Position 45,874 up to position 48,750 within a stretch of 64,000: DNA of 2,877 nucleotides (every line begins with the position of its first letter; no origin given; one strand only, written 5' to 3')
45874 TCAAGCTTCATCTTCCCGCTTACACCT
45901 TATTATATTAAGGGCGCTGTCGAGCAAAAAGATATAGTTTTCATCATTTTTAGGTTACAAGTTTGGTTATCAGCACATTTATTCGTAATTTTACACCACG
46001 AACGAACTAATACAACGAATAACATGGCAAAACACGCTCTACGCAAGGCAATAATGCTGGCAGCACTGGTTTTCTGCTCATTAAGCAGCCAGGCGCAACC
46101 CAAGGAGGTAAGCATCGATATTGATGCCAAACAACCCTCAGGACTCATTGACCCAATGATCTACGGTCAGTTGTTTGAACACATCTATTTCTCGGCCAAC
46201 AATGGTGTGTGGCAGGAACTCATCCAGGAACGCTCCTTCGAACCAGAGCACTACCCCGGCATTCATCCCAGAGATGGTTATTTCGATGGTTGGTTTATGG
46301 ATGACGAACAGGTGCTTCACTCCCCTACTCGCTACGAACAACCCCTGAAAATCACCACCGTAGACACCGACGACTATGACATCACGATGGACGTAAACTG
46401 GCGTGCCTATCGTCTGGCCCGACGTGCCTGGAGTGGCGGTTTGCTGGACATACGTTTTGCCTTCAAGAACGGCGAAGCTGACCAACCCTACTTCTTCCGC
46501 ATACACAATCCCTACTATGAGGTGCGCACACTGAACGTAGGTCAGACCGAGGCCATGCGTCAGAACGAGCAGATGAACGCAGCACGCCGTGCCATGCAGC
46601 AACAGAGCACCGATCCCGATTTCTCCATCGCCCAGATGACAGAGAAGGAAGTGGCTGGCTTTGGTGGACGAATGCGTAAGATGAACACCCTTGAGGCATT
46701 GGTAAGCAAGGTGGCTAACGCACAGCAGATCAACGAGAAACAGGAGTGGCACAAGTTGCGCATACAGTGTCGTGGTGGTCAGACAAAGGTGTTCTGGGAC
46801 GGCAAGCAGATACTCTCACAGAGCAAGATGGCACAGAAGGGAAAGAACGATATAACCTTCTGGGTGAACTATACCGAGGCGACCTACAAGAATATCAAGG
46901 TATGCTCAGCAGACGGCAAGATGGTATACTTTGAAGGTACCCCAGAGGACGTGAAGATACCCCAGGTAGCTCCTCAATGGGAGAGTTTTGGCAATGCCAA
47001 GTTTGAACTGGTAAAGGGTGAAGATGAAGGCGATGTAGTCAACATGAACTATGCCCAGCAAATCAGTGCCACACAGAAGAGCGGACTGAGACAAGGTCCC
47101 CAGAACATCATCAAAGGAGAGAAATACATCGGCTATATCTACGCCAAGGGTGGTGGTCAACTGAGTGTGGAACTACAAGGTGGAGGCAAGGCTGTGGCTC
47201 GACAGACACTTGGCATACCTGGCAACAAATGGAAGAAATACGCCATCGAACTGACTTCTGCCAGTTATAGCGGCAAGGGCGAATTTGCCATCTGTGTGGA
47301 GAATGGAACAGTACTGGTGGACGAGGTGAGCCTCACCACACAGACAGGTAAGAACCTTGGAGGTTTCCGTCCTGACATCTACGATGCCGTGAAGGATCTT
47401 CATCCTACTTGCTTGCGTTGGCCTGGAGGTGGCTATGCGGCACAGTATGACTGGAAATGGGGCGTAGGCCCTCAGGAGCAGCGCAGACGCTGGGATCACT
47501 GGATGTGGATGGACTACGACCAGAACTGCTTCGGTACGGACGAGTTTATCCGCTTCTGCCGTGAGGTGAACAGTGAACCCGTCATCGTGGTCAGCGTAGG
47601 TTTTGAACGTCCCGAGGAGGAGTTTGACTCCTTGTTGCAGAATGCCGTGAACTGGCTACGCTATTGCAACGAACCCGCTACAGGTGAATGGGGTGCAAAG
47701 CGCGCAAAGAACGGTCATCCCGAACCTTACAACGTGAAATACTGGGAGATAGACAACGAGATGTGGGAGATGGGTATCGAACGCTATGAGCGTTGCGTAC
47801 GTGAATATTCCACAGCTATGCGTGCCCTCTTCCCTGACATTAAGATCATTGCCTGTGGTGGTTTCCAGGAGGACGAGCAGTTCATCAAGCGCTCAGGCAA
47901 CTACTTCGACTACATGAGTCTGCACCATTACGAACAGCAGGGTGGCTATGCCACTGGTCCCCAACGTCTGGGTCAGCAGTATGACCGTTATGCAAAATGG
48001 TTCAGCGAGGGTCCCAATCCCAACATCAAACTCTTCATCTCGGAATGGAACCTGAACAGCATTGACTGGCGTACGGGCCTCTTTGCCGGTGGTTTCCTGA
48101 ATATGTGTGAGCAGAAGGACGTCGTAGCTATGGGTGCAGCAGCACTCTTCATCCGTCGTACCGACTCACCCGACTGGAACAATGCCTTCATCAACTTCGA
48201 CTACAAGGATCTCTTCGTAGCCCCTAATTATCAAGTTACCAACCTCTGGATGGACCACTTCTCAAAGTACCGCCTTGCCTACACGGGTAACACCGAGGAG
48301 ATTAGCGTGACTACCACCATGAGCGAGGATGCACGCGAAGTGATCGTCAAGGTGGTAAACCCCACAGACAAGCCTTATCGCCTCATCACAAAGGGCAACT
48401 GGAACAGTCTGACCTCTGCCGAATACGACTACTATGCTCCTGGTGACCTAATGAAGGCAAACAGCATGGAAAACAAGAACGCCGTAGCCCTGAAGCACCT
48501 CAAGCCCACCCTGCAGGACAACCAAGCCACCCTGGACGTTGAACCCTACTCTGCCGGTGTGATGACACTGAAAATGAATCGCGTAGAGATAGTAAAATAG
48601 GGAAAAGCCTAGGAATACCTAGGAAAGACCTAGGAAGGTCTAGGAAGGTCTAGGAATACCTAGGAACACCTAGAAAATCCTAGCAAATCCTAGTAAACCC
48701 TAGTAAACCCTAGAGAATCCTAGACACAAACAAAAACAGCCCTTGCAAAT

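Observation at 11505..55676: Dense intergenic family of a six-frame-stop (TTAG)n motif, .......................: 14 copies in 44 kb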

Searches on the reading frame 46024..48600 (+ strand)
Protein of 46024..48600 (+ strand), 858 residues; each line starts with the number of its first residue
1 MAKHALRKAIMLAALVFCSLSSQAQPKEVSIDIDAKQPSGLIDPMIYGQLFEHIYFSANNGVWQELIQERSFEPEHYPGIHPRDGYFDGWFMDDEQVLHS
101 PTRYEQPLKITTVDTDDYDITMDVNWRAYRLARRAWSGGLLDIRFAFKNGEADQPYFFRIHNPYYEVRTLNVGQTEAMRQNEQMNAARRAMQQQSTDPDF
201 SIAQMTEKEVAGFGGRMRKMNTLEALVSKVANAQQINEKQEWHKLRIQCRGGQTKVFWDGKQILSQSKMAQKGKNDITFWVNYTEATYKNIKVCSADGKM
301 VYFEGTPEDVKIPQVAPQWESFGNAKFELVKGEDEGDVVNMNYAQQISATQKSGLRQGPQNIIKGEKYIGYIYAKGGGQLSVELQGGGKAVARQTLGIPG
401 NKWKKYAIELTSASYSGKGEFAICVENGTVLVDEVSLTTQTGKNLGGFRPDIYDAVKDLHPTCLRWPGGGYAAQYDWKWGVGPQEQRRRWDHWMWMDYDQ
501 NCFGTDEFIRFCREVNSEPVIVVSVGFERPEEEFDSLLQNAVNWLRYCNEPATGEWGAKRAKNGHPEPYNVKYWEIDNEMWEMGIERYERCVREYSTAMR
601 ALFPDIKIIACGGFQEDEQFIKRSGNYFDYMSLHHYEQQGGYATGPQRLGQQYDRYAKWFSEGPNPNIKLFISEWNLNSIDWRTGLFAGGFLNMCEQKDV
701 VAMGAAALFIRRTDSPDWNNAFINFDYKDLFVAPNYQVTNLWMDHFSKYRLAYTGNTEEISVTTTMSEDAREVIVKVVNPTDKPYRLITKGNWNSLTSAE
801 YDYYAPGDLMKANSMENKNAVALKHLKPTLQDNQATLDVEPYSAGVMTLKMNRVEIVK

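Call 12: search_protein_families(library=pfam, proteins=[window:46024-48600:+])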
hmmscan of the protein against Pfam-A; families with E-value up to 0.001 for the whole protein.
window:46024-48600:+ (858 aa): 2 families
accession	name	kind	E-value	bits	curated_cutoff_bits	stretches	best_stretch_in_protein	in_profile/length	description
PF22848.2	ASD1_dom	-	3.6e-15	56.6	22.2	1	456-658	3-230/239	Alpha-L-arabinofuranosidase 1 domain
PF06439.18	3keto-disac_hyd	-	4.5e-06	27.3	26.8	1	231-293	116-186/187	3-keto-disaccharide hydrolase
